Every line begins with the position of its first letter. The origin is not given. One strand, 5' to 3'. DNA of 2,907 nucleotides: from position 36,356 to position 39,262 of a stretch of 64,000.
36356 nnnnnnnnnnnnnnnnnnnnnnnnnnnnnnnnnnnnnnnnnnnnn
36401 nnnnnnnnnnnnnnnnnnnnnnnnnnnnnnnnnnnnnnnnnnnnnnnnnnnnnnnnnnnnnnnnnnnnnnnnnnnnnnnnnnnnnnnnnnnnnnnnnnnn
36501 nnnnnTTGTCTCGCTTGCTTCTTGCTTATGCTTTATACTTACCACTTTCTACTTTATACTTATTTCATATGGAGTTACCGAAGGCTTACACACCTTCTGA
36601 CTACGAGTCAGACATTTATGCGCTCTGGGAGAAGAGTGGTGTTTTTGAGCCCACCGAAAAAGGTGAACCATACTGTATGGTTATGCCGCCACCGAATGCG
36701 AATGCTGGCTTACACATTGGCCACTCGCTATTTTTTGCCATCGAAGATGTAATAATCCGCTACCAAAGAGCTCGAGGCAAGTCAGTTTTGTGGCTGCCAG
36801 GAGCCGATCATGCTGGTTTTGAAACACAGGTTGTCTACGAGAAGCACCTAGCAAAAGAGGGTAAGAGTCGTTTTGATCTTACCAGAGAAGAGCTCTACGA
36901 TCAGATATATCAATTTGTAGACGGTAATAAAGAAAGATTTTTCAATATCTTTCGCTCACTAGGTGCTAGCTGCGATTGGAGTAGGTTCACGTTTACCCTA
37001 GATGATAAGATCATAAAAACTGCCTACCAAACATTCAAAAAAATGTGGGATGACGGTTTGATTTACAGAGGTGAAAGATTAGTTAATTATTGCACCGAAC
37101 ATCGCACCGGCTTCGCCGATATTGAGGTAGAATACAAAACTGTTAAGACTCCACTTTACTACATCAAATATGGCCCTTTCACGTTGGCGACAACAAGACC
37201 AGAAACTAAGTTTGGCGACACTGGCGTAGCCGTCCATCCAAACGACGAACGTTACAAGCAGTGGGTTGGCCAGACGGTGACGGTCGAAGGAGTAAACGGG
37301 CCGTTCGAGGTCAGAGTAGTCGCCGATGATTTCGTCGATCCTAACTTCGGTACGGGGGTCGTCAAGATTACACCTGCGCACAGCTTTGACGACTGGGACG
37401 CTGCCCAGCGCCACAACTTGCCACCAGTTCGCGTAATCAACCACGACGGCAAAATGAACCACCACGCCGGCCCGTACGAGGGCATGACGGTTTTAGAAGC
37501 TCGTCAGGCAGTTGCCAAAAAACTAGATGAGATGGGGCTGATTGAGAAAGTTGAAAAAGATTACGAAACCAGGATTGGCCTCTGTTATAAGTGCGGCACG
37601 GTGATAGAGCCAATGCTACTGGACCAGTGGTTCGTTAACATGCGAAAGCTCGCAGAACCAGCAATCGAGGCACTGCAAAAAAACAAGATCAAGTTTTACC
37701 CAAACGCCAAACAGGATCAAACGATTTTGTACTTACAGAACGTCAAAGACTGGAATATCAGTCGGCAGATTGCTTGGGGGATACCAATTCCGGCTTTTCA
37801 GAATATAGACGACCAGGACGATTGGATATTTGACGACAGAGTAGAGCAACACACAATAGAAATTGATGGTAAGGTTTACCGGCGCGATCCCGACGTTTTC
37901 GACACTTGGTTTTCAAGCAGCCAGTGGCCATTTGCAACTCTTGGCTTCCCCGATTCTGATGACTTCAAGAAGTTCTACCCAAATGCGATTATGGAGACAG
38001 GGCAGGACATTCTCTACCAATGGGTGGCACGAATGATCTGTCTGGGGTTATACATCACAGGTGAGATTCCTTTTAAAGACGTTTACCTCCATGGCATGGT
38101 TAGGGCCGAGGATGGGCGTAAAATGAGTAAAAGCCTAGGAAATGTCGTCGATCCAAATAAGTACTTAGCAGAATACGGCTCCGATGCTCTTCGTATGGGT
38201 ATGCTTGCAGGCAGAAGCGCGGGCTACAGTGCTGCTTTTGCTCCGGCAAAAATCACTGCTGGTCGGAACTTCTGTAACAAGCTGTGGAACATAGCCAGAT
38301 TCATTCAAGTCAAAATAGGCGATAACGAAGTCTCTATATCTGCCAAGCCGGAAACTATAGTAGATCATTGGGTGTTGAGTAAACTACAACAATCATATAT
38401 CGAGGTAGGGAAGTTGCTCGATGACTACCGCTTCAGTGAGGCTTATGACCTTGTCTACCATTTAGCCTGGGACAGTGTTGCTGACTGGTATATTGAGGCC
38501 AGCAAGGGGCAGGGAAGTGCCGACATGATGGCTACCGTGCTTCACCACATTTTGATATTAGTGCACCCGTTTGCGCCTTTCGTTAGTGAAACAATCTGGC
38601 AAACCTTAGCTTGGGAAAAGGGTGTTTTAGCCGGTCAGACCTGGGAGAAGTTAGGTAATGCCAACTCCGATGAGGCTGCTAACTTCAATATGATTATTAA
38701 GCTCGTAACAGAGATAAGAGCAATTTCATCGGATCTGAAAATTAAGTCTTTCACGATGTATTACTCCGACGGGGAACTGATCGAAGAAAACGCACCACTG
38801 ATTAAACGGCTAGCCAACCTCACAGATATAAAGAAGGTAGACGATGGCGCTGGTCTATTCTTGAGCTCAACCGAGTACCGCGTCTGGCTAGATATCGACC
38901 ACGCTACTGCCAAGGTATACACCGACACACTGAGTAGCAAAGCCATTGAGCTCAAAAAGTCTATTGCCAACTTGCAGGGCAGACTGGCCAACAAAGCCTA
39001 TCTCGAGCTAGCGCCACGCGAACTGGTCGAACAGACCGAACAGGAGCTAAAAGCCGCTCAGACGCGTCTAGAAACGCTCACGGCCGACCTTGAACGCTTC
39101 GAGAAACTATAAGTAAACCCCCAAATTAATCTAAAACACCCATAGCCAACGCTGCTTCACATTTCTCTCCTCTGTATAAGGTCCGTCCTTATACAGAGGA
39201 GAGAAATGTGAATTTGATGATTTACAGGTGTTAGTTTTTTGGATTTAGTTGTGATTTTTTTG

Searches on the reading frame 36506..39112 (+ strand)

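Call 14: search_protein_families(library=pfam, proteins=[window:36506-39112:+])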
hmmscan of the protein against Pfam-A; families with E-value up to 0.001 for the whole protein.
window:36506-39112:+ (868 aa): 6 families
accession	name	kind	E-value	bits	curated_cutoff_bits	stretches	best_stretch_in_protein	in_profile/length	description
PF00133.28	tRNA-synt_1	-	2.1e-116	389.5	22.7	1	37-567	2-403/414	tRNA synthetases class I (I, L, M and V)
PF08264.19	Anticodon_1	-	4e-26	92.1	25.1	1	620-747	1-139/148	Anticodon-binding domain of tRNA ligase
PF09334.17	tRNA-synt_1g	-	4.4e-24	85.4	20.1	3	63-209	8-136/391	tRNA synthetases class I (M)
PF10458.14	Val_tRNA-synt_C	-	6e-07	30.1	25.9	1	815-864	15-64/66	Valyl tRNA synthetase tRNA binding arm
PF13603.12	tRNA-synt_1_2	-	2.8e-05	24.1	25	1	269-319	98-148/185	Leucyl-tRNA synthetase, editing domain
PF01406.26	tRNA-synt_1e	-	0.00015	21.7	27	0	521-568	235-282/301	tRNA synthetases class I (C) catalytic domain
